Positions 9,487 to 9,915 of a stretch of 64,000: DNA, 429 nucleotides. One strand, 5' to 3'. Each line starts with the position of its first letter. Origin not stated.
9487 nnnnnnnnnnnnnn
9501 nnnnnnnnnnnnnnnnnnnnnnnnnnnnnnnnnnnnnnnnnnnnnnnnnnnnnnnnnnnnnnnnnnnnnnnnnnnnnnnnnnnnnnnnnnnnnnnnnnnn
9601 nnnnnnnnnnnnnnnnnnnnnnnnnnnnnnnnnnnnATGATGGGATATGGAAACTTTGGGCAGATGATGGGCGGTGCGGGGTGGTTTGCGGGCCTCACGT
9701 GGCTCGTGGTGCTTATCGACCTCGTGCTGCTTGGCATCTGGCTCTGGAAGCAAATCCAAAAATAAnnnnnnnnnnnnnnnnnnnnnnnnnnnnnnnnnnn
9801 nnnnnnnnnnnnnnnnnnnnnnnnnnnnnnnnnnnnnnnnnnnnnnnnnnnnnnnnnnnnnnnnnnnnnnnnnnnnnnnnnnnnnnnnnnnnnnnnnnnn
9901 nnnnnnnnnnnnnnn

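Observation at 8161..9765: C39-like cysteine peptidase next to a short Gly-Gly peptide: possible peptide-processing pair without an ABC transporter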

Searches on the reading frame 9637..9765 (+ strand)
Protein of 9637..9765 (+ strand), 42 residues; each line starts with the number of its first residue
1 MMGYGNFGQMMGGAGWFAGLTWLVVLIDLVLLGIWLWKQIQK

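Call 3: search_protein_families(library=pfam, proteins=[window:9637-9765:+], max_evalue=1)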
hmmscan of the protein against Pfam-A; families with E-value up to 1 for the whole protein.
window:9637-9765:+ (42 aa): 1 family
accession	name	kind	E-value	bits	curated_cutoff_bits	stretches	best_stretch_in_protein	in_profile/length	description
PF11511.13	RhodobacterPufX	-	0.18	11.9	25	1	8-31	22-44/67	Intrinsic membrane protein PufX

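Call 4: search_protein_families(library=ncbifam, proteins=[window:9637-9765:+], max_evalue=1)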
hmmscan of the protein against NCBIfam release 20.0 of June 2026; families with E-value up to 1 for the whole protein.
window:9637-9765:+ (42 aa): 1 family
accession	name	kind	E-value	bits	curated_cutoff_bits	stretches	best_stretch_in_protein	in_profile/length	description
NF008109.0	PRK10856.1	equivalog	0.11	12.2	208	1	15-39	111-135/334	cytoskeleton protein RodZ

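Call 15: find_homologous_proteins(query=window:9637-9762:+, max_evalue=10)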
Query seq(42 aa) (42 aa): 134 proteins with E <= 10 among 134 candidates; the best 120 are listed.
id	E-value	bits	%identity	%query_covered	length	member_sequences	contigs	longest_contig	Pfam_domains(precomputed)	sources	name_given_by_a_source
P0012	4.2e-19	84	100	100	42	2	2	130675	-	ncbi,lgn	-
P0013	2.1e-12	64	76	100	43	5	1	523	-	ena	-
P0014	9.4e-11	59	74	100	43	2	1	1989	-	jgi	-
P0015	1.3e-10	58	-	-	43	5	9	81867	-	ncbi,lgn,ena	-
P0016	1.7e-10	58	69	100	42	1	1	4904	-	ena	-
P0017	2.2e-10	57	62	62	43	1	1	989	-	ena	-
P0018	2.4e-10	57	79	100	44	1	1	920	-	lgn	-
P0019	3.7e-10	57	79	100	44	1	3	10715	-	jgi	jgi:hypothetical protein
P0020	3.9e-10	57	71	100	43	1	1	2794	-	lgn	-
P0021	4.3e-10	56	69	100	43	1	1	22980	-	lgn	-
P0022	5.1e-10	56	71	100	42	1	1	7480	-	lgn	-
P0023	6.2e-10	56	74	100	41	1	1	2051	-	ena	-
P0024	7.4e-10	56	71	98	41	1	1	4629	-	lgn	-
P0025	8.3e-10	56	71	100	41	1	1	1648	-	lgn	-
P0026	1.3e-9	55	67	57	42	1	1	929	-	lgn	-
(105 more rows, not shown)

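Call 19: find_related_loci(query=A2, collection=genome_contigs, flank=10000)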
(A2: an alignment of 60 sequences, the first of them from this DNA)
Query A2 (42 aa) in genome_contigs; peptide patterns used: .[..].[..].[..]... (x = any residue, [..] = any of these).
270 stretches matched a pattern; 128 encode a relative of the query (tblastn E <= 1e-3); the best 80 are kept; 80 distinct loci.
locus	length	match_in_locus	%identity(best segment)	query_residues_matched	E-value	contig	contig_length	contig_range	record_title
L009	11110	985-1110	74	1-42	1e-13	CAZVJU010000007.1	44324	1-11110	MAG TPA_asm: uncultured Gammaproteobacteria bacterium isolate SRP050083_co3_9 genome assembly, contig: NODE_499_length_4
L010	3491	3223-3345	71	1-42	3e-13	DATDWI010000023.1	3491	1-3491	MAG TPA_asm: Candidatus Paceibacterota bacterium isolate SMAG_U8106 k141_655454, whole genome shotgun sequence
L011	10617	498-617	69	1-42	6e-12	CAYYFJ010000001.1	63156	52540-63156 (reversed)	MAG TPA_asm: uncultured Candidatus Saccharibacteria bacterium isolate binchicken_co125_814 genome assembly, contig: NODE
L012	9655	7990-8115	71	1-42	5e-14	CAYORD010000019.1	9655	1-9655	MAG TPA_asm: uncultured Candidatus Saccharibacteria bacterium isolate SRP269290_co4_246 genome assembly, contig: NODE_58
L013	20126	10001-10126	62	1-42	1e-11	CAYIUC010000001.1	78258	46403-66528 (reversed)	MAG TPA_asm: uncultured Candidatus Saccharibacteria bacterium isolate ERP119705_co7_40 genome assembly, contig: NODE_160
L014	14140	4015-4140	62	1-42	1e-11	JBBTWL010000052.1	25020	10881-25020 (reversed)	MAG: Patescibacteria group bacterium isolate H41-bin144_1 H41_bin144_1_000000000052, whole genome shotgun sequence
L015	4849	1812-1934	64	1-42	2e-11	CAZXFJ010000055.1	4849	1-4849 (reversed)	MAG TPA_asm: uncultured Gammaproteobacteria bacterium isolate SRP292972_co1_15 genome assembly, contig: NODE_7017_length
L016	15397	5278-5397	65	3-42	2e-11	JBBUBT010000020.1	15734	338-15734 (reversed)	MAG: Patescibacteria group bacterium isolate H43-bin122_1 H43_bin122_1_000000000020, whole genome shotgun sequence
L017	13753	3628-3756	63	1-42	2e-11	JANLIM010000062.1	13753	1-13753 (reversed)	MAG: Candidatus Zambryskiibacteriota bacterium isolate S40-15 k99_308785, whole genome shotgun sequence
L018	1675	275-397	67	1-42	2e-11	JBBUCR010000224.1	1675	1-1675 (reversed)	MAG: Patescibacteria group bacterium isolate H52-bin043_1 H52_bin043_1_000000000224, whole genome shotgun sequence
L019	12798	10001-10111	73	6-42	3e-11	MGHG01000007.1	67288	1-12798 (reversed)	MAG: Candidatus Woesebacteria bacterium RIFCSPLOWO2_01_FULL_39_23 rifcsplowo2_01_scaffold_331, whole genome shotgun sequ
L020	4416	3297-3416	63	3-42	3e-11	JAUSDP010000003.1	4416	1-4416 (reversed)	MAG: bacterium isolate E14_maxbin.078_sub E14_k141_231667, whole genome shotgun sequence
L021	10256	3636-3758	64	1-42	4e-11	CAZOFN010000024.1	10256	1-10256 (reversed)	MAG TPA_asm: uncultured Candidatus Saccharibacteria bacterium isolate SRP269290_co3_860 genome assembly, contig: NODE_83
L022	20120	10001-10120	65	3-42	6e-11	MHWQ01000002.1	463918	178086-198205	MAG: Candidatus Zambryskibacteria bacterium RIFCSPLOWO2_02_FULL_51_21 rifcsplowo2_02_scaffold_12, whole genome shotgun s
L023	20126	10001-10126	67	1-42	5e-11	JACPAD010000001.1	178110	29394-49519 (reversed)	MAG: Candidatus Zambryskibacteria bacterium isolate NC_groundwater_222_Ag_S-0.1um_46_12 S4_GD2017_2_S1_scaffold_124, who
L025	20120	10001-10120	60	3-42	8e-11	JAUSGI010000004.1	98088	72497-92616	MAG: bacterium isolate E14_metabat.bin.111 E14_k141_1674902, whole genome shotgun sequence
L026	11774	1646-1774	63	1-42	1e-10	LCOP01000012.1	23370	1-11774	MAG: Parcubacteria group bacterium GW2011_GWA1_47_8 UY07_C0012, whole genome shotgun sequence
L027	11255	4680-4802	57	1-42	2e-10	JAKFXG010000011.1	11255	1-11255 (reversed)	MAG: Candidatus Parcubacteria bacterium isolate ND2_Bin_26 ND2_0000700, whole genome shotgun sequence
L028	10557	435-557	64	1-42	1e-10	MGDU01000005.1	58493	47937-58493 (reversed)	MAG: Candidatus Uhrbacteria bacterium RIFCSPHIGHO2_02_FULL_46_47 rifcsphigho2_02_scaffold_1637, whole genome shotgun seq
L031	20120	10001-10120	61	2-42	3e-10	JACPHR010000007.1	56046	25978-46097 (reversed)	MAG: Candidatus Taylorbacteria bacterium isolate NC_groundwater_419_Ag_B-0.1um_49_17 GD18-4_B1_scaffold_233579, whole ge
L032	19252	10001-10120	64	1-42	3e-10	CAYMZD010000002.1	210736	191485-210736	MAG TPA_asm: uncultured Gammaproteobacteria bacterium isolate binchicken_co110_145 genome assembly, contig: NODE_145_len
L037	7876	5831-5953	60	1-42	9e-10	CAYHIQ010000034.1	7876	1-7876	MAG TPA_asm: uncultured Candidatus Saccharibacteria bacterium isolate ERP119705_co13_441 genome assembly, contig: NODE_1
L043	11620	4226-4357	64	1-42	3e-9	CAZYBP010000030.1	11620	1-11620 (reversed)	MAG TPA_asm: uncultured Gammaproteobacteria bacterium isolate binchicken_co227_340 genome assembly, contig: NODE_10620_l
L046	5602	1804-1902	64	10-42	4e-9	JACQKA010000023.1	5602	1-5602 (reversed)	MAG: Candidatus Kaiserbacteria bacterium isolate NC_groundwater_1165_Ag_S-0.1um_52_75 S_p1_S3_coassembly_k141_781030, wh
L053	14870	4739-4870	57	1-42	8e-9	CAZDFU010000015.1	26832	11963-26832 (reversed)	MAG TPA_asm: uncultured Gammaproteobacteria bacterium isolate binchicken_co251_985 genome assembly, contig: NODE_2448_le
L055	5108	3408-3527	62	1-42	1e-8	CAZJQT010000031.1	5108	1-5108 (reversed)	MAG TPA_asm: uncultured Candidatus Saccharibacteria bacterium isolate SRP200132_co1_487 genome assembly, contig: NODE_32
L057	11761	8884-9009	55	1-42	1e-8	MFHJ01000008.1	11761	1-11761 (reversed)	MAG: Candidatus Giovannonibacteria bacterium RIFCSPHIGHO2_02_43_16 rifcsphigho2_02_sub10_scaffold_1506, whole genome sho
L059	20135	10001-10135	57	1-42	1e-8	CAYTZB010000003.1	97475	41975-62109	MAG TPA_asm: uncultured Gammaproteobacteria bacterium isolate binchicken_co134_900 genome assembly, contig: NODE_535_len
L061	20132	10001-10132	57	1-41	2e-8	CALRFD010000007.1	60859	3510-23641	MAG: Patescibacteria group bacterium isolate Ike-100m-12 genome assembly, contig: Ike-100-c162, whole genome shotgun seq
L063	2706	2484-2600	60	1-42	2e-8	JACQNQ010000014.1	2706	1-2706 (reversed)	MAG: Candidatus Zambryskibacteria bacterium isolate NC_groundwater_1259_Ag_S-0.1um_40_87 S_p1_S3_coassembly_k141_723493,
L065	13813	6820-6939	48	3-42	4e-8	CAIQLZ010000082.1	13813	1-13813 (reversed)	MAG: Candidatus Levybacteria bacterium isolate AM-lipid-01-D9_bin-0046 genome assembly, contig: bin-0046:082/107, whole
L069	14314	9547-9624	77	17-42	8e-8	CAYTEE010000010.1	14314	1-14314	MAG TPA_asm: uncultured Candidatus Saccharibacteria bacterium isolate SRP050083_co2_44 genome assembly, contig: NODE_311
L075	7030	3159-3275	63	2-42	9e-8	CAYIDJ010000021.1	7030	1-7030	MAG TPA_asm: uncultured Candidatus Saccharibacteria bacterium isolate ERP119705_co18_51 genome assembly, contig: NODE_14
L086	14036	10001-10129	74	1-42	1e-6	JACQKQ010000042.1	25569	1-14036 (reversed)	MAG: Candidatus Levyibacteriota bacterium isolate NC_groundwater_1181_Ag_S-0.1um_42_368 S_p1_S3_coassembly_k141_2323436,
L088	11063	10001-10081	74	17-42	1e-6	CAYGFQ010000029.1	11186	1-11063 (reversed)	MAG TPA_asm: uncultured Candidatus Saccharibacteria bacterium isolate ERP113451_co1_89 genome assembly, contig: NODE_712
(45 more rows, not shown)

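Call 28: search_protein_families(library=pfam, proteins=[L063:1-2106:-, L043:2429-3358:+, L032:7732-8247:+, L046:1408-1692:-, L088:5654-6403:-, L053:3875-4708:+, L027:1308-1910:-, L037:1047-2642:-, L031:9424-9891:+, L086:11850-12116:+], max_evalue=0.001)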
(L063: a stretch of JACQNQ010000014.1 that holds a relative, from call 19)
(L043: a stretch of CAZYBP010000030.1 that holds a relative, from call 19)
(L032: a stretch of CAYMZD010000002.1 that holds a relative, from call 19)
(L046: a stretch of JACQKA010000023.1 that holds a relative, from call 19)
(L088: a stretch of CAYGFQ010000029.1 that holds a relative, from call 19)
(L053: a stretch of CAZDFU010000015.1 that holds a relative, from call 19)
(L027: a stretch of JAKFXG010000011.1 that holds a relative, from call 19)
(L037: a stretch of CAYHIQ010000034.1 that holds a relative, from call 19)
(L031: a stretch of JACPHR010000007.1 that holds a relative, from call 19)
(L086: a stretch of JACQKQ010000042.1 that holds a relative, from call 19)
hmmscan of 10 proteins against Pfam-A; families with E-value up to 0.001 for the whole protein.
L063:1-2106:- (702 aa): 4 families
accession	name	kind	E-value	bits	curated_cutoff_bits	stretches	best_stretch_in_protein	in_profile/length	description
PF00122.25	E1-E2_ATPase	-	6e-55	186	28.1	1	189-369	2-181/181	E1-E2 ATPase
PF00702.32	Hydrolase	-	3.5e-33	116.1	26.4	1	385-603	1-191/191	haloacid dehalogenase-like hydrolase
PF08282.18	Hydrolase_3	-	3.4e-06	27.4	20.9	0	576-625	196-245/255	haloacid dehalogenase-like hydrolase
PF13419.12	HAD_2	-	0.00029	21.4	23.8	1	524-598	82-167/178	Haloacid dehalogenase-like hydrolase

L043:2429-3358:+ (310 aa): 0 families

L032:7732-8247:+ (172 aa): 2 families
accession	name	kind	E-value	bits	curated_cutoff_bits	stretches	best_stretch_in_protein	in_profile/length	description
PF07610.17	DUF1573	-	2.7e-11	43.8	26.1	1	51-97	5-50/98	Protein of unknown function (DUF1573)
PF22544.2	HYDIN_VesB_CFA65-like_Ig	-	3.9e-07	30.7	25.5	1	51-168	2-99/100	HYDIN/CFA65/VesB-like, Ig-like domain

L046:1408-1692:- (95 aa): 1 family
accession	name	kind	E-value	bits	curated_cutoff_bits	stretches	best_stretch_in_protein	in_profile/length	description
PF02583.22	Trns_repr_metal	-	2.6e-24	85.8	22.8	1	11-88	2-76/78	Metal-sensitive transcriptional repressor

L088:5654-6403:- (250 aa): 4 families
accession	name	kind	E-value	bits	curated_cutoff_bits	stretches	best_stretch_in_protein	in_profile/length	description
PF13462.12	Thioredoxin_4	-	2e-24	87.1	23.2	1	73-243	4-163/165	Thioredoxin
PF01323.26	DSBA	-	4.3e-18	66.2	25.6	2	153-243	104-190/191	DSBA-like thioredoxin domain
PF18400.7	Thioredoxin_12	-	1.4e-05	25.5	26.1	1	74-126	134-186/190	Thioredoxin-like domain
PF13098.12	Thioredoxin_2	-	3.5e-05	24.5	27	1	81-242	4-103/104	Thioredoxin-like domain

L053:3875-4708:+ (278 aa): 0 families

L027:1308-1910:- (201 aa): 2 families
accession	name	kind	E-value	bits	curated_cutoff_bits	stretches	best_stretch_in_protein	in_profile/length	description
PF03713.19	DUF305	-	5.9e-42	143.7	27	1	53-194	1-151/151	Domain of unknown function (DUF305)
PF13628.12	DUF4142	-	3.4e-11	44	27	1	53-178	3-123/138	Domain of unknown function (DUF4142)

L037:1047-2642:- (532 aa): 3 families
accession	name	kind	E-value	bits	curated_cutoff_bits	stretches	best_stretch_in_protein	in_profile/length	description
PF07731.20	Cu-oxidase_2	-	2.5e-32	111.9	20.4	2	424-532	23-134/137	Multicopper oxidase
PF07732.21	Cu-oxidase_3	-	1.9e-28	99.4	21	1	73-182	6-117/119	Multicopper oxidase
PF00394.28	Cu-oxidase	-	5.5e-12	46.5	21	1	212-311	33-134/157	Multicopper oxidase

L031:9424-9891:+ (156 aa): 0 families

L086:11850-12116:+ (89 aa): 1 family
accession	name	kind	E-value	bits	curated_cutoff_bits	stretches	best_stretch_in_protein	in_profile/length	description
PF18926.5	DUF5676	-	4.2e-15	56.8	27.6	1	5-86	1-81/82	2TM family of unknown function (DUF5676)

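Call 36: search_protein_families(library=pfam, proteins=[L059:18565-19311:+], max_evalue=10)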
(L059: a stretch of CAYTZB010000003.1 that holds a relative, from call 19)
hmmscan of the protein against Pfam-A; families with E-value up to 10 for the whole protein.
L059:18565-19311:+ (249 aa): 4 families
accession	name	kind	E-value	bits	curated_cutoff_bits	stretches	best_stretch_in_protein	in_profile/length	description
PF04106.18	ATG5_UblB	-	0.12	13.5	20.4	1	32-68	45-75/81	Autophagy protein ATG5, UblB domain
PF23404.1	FAZ1_C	-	0.18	12.3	27.6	1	105-123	6-24/35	FAZ1, C-terminal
PF09403.15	FadA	-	0.25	12.3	28.5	1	4-72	31-98/99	Adhesion protein FadA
PF03194.20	LUC7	-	0.55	10.4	33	2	88-135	112-157/246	LUC7 N_terminus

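Call 41: search_protein_families(library=pfam, alignment_id=A2, max_evalue=1)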
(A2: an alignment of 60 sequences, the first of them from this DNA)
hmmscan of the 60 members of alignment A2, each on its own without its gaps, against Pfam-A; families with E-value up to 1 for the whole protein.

A. member 1, seq(42 aa): 1 family
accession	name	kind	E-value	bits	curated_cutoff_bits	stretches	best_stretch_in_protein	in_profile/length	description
PF11511.13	RhodobacterPufX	-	0.18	11.9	25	1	8-31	22-44/67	Intrinsic membrane protein PufX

B. families by the number of members that match (of 60 scanned): 10 families
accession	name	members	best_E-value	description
PF07332.16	Phage_holin_3_6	7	0.031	Putative Actinobacterial Holin-X, holin superfamily III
PF14991.11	MLANA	7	0.044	Protein melan-A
PF17410.7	Stevor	6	0.037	Subtelomeric Variable Open Reading frame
PF14316.11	DUF4381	1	0.088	Domain of unknown function (DUF4381)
PF19199.5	Phage_coatGP8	1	0.12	Phage major coat protein, Gp8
PF06351.16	Allene_ox_cyc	1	0.17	Allene oxide cyclase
PF11511.13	RhodobacterPufX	1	0.18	Intrinsic membrane protein PufX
PF11241.13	DUF3043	1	0.29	Protein of unknown function (DUF3043)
PF18252.6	Cu_bind_CorA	1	0.34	Copper(I)-binding protein CorA-like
PF10873.13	CYYR1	1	0.81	Cysteine and tyrosine-rich protein 1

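Call 54: search_protein_families(library=pfam, proteins=[L014:3239-3907:-, L025:9180-9890:-, L026:1799-2509:-, L028:564-980:+, L055:2764-3369:+, L057:9036-9653:+, L061:10174-12573:+, L065:6946-7353:+, L069:8846-9409:+, L075:3287-3709:+], max_evalue=0.001)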
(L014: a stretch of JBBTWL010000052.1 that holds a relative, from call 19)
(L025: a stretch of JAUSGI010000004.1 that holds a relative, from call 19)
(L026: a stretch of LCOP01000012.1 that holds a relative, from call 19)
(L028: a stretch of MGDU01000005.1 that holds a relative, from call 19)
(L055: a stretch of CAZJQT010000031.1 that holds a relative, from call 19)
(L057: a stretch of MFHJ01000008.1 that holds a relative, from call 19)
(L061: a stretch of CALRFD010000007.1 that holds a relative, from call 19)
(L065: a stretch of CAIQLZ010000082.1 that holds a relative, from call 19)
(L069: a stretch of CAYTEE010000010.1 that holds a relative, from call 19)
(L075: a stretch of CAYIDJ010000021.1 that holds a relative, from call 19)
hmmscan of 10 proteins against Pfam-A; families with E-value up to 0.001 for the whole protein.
L014:3239-3907:- (223 aa): 0 families

L025:9180-9890:- (237 aa): 0 families

L026:1799-2509:- (237 aa): 1 family
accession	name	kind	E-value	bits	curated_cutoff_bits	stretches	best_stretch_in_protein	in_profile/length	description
PF00156.33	Pribosyltran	-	1.9e-07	31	26.3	1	184-230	79-118/158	Phosphoribosyl transferase domain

L028:564-980:+ (139 aa): 0 families

L055:2764-3369:+ (202 aa): 1 family
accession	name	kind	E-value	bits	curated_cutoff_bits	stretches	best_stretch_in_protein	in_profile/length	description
PF19458.4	DUF5995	-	4.2e-28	98.6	27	1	19-196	2-192/225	Family of unknown function (DUF5995)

L057:9036-9653:+ (206 aa): 1 family
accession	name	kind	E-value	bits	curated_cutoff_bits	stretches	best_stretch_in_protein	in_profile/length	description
PF09335.16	VTT_dom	-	1.3e-11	45.5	33.9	1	49-158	12-121/123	VTT domain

L061:10174-12573:+ (800 aa): 3 families
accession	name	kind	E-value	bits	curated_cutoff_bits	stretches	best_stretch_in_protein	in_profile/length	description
PF01326.24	PPDK_N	-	1.6e-114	383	27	1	20-358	2-324/328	Pyruvate phosphate dikinase, AMP/ATP-binding domain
PF02896.24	PEP-utilizers_C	-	3.6e-57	194.2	22.8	1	487-794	17-289/293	PEP-utilising enzyme, PEP-binding domain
PF00391.29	PEP-utilizers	-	4.7e-28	97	23.1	1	393-461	1-69/72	PEP-utilising enzyme, mobile domain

L065:6946-7353:+ (136 aa): 1 family
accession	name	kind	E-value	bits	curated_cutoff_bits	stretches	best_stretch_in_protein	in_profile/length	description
PF07884.19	VKOR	-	2.2e-21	76.8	27.5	1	11-128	3-133/134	Vitamin K epoxide reductase family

L069:8846-9409:+ (188 aa): 0 families

L075:3287-3709:+ (141 aa): 1 family
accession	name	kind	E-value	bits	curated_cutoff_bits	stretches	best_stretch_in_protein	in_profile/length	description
PF00892.27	EamA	-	1.4e-16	61.4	28.2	1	5-140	2-134/135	EamA-like transporter family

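Call 60: search_protein_families(library=phrogs, proteins=[window:9637-9765:+], max_evalue=0.01)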
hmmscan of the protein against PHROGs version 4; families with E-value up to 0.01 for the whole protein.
window:9637-9765:+ (42 aa): 0 families

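Call 72: find_encoding_contigs(protein=P0019, flank=8000, max_places=3)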
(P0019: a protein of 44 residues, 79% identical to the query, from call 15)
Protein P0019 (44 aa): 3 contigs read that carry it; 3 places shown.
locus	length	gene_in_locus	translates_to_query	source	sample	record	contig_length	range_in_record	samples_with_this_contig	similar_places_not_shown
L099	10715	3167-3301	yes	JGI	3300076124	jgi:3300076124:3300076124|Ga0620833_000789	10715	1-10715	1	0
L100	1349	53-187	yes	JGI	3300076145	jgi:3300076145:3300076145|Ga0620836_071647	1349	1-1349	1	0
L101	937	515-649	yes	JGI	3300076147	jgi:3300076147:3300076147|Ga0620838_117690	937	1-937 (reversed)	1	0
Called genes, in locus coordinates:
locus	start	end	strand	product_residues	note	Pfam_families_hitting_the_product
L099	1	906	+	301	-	?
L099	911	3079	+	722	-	PF19335:HMBD, PF00122:E1-E2_ATPase, PF00702:Hydrolase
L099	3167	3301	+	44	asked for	-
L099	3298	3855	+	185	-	PF00578:AhpC-TSA, PF08534:Redoxin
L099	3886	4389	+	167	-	PF10648:Gmad2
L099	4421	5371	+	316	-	PF18920:DUF5671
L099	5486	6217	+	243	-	PF00990:GGDEF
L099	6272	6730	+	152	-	PF02643:DUF192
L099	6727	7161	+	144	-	PF00583:Acetyltransf_1, PF13673:Acetyltransf_10, PF13508:Acetyltransf_7, PF14542:Acetyltransf_CG (weak)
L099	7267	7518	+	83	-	-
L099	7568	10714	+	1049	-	?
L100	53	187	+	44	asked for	-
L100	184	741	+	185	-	PF00578:AhpC-TSA, PF08534:Redoxin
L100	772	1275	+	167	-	PF10648:Gmad2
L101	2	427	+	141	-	?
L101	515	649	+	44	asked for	-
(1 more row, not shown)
